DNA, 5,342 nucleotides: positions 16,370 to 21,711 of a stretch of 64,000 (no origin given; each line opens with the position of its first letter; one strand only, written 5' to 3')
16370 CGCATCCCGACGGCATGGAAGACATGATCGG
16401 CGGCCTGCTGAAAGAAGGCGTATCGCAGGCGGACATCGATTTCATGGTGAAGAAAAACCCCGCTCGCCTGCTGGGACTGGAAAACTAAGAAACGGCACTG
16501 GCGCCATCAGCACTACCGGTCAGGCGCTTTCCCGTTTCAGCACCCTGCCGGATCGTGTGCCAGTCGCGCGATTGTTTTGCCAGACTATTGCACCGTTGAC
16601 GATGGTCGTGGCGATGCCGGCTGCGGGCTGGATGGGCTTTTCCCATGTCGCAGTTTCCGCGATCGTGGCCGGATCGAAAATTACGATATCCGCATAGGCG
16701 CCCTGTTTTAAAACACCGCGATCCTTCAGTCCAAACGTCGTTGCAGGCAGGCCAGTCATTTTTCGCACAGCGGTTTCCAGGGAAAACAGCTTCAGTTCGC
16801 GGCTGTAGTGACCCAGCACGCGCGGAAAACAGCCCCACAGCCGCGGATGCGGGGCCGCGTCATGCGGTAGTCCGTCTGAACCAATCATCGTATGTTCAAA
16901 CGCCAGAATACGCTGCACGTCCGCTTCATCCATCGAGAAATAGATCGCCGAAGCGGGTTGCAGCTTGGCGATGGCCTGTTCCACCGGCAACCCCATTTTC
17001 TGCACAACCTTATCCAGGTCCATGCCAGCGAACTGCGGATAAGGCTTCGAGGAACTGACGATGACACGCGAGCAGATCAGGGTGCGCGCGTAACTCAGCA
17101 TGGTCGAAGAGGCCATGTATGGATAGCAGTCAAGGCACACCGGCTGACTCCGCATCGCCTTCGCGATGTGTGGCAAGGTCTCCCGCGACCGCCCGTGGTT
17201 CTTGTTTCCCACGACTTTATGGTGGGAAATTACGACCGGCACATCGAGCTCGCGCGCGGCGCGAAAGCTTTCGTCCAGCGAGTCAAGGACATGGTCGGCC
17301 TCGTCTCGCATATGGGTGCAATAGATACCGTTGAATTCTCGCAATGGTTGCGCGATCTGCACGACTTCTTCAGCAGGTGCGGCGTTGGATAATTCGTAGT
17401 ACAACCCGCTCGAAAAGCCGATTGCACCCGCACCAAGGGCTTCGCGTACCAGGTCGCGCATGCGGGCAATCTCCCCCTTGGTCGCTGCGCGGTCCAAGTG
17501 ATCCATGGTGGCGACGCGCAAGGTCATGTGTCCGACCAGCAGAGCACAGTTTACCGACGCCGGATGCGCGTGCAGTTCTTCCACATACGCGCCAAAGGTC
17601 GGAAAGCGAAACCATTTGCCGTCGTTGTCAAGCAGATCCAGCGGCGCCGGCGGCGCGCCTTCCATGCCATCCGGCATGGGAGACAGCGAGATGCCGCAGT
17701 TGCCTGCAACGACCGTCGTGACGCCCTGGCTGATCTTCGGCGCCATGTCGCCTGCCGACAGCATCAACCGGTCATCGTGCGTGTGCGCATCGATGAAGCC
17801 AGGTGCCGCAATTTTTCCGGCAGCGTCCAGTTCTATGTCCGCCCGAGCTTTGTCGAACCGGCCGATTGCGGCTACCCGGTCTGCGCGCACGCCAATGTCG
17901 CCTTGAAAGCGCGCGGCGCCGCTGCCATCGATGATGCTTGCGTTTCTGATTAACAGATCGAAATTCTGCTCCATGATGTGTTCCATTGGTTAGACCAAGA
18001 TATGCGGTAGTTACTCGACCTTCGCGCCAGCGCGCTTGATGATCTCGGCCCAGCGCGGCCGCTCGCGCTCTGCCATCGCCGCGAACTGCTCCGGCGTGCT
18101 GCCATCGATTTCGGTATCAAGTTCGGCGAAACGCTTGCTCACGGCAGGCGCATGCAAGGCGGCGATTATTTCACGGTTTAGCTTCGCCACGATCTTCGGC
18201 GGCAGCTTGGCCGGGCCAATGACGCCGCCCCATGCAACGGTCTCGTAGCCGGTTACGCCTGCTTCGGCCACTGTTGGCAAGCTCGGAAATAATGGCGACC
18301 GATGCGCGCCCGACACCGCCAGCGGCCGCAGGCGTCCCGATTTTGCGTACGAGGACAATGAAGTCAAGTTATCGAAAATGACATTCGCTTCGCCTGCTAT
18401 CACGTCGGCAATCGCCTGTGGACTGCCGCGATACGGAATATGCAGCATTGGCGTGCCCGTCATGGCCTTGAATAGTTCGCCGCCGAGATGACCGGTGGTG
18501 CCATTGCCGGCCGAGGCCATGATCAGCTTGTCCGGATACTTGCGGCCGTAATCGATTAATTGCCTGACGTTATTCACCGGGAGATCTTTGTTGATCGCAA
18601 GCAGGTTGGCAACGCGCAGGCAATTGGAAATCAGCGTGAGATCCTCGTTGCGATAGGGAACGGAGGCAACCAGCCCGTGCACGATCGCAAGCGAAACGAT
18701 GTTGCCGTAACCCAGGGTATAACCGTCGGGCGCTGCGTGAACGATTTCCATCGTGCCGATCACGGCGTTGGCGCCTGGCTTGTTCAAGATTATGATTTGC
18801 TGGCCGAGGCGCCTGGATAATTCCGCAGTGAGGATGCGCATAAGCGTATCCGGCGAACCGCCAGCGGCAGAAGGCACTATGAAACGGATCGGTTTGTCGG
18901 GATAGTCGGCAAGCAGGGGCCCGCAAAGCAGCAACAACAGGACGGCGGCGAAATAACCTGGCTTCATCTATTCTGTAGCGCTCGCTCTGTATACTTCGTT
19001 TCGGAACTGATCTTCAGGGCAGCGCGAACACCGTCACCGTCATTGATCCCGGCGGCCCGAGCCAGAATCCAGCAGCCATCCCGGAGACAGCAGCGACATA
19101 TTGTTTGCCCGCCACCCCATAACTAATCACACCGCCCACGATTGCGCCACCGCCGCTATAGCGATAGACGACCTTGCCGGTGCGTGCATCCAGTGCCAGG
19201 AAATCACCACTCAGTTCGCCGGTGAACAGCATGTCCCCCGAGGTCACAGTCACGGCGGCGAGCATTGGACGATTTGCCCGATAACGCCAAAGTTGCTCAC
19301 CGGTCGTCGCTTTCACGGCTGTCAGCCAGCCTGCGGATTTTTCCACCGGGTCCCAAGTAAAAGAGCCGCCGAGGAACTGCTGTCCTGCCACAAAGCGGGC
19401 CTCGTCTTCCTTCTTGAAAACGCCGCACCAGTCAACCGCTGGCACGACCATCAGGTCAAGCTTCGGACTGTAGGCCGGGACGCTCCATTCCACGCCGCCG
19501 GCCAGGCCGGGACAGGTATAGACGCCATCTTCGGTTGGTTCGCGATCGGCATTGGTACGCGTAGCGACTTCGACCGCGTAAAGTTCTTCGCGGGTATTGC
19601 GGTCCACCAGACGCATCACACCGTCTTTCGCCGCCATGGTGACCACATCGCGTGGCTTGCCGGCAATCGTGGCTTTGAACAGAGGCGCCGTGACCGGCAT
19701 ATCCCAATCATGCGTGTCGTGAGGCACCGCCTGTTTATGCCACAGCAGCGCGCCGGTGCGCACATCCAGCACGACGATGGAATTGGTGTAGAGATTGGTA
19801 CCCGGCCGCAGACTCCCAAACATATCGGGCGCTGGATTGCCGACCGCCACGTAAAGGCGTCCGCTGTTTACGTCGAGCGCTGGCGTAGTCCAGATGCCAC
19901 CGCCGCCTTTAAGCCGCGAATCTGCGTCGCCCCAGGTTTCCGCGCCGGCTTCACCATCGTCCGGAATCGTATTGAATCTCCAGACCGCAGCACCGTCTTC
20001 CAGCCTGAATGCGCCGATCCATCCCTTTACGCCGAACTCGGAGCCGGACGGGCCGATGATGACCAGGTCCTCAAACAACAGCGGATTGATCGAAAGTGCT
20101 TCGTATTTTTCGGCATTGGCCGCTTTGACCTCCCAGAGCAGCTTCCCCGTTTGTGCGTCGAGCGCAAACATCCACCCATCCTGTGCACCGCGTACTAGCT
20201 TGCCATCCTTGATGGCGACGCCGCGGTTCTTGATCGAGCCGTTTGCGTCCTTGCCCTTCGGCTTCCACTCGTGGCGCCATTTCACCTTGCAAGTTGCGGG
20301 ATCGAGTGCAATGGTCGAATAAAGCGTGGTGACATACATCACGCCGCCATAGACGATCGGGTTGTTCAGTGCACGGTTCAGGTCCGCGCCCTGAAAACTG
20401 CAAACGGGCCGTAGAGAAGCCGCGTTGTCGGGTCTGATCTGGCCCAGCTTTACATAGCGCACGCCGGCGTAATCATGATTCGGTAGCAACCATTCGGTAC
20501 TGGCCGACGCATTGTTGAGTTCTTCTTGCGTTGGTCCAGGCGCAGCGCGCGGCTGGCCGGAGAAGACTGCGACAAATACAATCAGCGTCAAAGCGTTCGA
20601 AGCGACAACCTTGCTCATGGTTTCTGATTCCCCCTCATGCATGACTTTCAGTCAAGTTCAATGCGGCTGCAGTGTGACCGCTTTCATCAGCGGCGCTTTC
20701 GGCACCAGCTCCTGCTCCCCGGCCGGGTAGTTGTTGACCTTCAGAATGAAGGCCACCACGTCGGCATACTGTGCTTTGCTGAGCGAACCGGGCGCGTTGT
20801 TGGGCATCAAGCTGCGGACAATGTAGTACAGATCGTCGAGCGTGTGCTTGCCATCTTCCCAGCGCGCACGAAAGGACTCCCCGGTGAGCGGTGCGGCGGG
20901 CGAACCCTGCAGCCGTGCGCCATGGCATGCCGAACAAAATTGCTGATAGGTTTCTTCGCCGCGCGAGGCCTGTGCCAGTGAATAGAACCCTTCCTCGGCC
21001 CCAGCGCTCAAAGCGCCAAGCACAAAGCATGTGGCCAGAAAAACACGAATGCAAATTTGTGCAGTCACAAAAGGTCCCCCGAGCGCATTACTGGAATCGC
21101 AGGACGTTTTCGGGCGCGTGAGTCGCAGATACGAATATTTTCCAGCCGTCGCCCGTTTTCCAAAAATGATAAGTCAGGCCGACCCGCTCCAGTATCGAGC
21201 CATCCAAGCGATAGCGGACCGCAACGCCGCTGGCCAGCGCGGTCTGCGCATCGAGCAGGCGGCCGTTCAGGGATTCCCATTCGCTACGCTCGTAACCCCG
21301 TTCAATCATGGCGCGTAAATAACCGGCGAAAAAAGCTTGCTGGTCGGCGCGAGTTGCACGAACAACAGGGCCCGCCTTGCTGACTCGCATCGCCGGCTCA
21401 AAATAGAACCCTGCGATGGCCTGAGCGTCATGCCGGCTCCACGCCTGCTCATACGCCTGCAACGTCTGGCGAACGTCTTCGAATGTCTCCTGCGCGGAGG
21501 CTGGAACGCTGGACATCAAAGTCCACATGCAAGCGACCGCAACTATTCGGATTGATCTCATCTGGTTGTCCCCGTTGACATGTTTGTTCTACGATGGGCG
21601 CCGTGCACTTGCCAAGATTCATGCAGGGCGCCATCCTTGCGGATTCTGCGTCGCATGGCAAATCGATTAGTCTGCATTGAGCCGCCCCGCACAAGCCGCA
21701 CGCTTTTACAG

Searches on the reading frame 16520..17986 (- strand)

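Call 8: search_protein_families(library=pfam, proteins=[window:16520-17986:-])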
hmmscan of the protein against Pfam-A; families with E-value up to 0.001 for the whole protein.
window:16520-17986:- (488 aa): 2 families
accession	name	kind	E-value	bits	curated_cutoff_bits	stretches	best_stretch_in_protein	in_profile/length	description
PF07969.17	Amidohydro_3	-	2.8e-35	123.2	29.7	2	53-287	3-250/472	Amidohydrolase family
PF01979.26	Amidohydro_1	-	2e-10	40.9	25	1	392-468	273-345/345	Amidohydrolase family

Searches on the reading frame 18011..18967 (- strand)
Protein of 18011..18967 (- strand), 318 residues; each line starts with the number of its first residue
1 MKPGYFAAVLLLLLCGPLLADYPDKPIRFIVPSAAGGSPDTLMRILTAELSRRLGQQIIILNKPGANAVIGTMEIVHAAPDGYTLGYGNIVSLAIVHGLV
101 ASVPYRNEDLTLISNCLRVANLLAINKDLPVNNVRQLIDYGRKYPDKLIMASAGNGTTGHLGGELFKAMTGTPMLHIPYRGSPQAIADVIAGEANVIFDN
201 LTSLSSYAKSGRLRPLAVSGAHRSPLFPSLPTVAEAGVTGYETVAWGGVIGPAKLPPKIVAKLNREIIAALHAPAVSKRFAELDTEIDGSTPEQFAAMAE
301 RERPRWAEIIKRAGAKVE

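Call 8: search_protein_families(library=pfam, proteins=[window:18011-18967:-])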
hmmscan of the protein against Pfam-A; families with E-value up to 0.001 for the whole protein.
window:18011-18967:- (318 aa): 1 family
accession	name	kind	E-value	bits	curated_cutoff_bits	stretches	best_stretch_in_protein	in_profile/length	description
PF03401.19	TctC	-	9.9e-61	206.1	27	1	43-314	2-273/274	Tripartite tricarboxylate transporter family receptor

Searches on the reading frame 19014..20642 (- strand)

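Call 8: search_protein_families(library=pfam, proteins=[window:19014-20642:-])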
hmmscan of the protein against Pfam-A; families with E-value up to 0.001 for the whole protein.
window:19014-20642:- (542 aa): 3 families
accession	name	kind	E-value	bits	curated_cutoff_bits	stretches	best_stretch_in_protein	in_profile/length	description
PF01011.28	PQQ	-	1.6e-64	219.1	26.7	1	51-358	1-339/595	Glucose/ethanol/alcohol dehydrogenase, beta-propeller domain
PF13360.13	PQQ_2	-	8.4e-21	75.1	27.6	2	90-183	64-155/233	Outer membrane protein assembly factor BamB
PF13570.13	Beta-prop_ACSF4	-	1.1e-11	45.2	133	1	436-506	153-221/329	Beta-alanine-activating enzyme, beta-propeller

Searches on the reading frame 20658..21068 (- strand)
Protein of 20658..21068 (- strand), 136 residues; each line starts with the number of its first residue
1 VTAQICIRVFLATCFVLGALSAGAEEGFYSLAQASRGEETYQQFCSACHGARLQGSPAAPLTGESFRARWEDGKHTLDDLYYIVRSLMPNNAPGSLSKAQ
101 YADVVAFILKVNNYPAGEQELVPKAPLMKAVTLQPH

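Call 8: search_protein_families(library=pfam, proteins=[window:20658-21068:-])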
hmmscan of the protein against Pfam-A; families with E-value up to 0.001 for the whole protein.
window:20658-21068:- (136 aa): 2 families
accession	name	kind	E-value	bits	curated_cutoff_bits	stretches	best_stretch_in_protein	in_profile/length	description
PF13442.11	Cytochrome_CBB3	-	4.4e-11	43.4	27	1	32-108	1-68/68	Cytochrome C oxidase, cbb3-type, subunit III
PF00034.26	Cytochrom_C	-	3.2e-07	32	21.3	1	35-111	2-89/90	Cytochrome c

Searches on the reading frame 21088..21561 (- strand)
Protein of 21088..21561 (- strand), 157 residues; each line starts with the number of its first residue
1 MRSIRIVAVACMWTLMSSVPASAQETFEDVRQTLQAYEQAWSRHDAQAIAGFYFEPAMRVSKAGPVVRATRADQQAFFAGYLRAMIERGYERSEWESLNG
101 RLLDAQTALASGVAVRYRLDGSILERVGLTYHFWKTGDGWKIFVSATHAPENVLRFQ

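Call 8: search_protein_families(library=pfam, proteins=[window:21088-21561:-])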
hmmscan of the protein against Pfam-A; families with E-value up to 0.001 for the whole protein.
window:21088-21561:- (157 aa): 2 families
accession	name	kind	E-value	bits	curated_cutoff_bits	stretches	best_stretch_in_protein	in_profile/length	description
PF20795.3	DUF6841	-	8.1e-09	36.5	27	1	43-148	22-127/129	NTF2-like protein (DUF6841)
PF14534.12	DUF4440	-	0.00031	21.6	25.2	1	30-142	1-107/107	Domain of unknown function (DUF4440)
